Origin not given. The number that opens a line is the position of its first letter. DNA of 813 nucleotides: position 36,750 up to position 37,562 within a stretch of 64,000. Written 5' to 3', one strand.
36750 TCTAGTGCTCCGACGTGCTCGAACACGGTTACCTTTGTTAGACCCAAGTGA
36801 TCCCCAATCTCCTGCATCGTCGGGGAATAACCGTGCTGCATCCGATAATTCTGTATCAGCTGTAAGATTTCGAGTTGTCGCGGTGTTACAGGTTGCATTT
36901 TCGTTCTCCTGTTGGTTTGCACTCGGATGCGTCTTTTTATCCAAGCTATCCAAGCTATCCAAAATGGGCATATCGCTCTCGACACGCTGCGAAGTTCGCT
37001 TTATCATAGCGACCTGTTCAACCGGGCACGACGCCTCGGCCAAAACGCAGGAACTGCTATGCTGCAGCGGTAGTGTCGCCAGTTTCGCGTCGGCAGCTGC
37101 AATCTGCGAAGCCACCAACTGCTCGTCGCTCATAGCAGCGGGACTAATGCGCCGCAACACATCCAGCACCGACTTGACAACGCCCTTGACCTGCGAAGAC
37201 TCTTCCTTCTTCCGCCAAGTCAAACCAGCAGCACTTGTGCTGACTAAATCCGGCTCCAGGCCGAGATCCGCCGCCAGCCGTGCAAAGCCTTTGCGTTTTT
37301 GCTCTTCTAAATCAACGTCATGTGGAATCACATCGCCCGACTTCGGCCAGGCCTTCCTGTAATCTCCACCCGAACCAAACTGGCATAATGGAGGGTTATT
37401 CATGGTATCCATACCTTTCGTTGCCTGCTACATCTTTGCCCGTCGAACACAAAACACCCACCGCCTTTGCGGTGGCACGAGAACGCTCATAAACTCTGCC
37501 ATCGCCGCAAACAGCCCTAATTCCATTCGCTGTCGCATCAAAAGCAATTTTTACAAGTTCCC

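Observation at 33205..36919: A conserved 16-19 nt motif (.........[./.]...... on the coding strand) precedes lexA, the lipoprotein gene and the exonuclease gene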

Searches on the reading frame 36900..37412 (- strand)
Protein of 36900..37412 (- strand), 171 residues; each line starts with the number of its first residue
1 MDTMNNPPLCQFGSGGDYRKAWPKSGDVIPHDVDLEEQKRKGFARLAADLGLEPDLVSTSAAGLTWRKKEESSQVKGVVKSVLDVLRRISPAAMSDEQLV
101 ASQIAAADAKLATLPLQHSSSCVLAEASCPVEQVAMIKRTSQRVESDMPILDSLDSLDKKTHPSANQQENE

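Call 64: search_protein_representatives(protein=window:36900-37412:-)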
Query: 171 residues. Proteins with E-value up to 0.001 (for the whole library): 19; up to 1e-10: 11; up to 1e-30: 1. The best 19 are listed.
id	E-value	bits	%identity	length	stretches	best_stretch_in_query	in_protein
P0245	2.9e-55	203.0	72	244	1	4-171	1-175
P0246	1.0e-28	116.7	52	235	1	1-136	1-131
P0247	5.5e-25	104.6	51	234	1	1-147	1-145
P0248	2.6e-21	92.7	44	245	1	3-149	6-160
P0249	7.4e-21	91.2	44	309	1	1-150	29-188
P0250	3.0e-20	89.2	39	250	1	5-141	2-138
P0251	6.2e-19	85.0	48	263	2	7-75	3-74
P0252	1.7e-17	80.3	42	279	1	7-151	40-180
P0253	7.4e-16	75.0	49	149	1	4-137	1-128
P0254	3.2e-14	69.7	38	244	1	4-149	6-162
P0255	3.8e-12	62.9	37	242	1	4-150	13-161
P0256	1.9e-09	54.1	45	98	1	4-86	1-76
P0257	5.6e-07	46.1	35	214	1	4-137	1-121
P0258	3.7e-06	43.5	36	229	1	6-150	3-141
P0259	3.7e-06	43.5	42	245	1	41-123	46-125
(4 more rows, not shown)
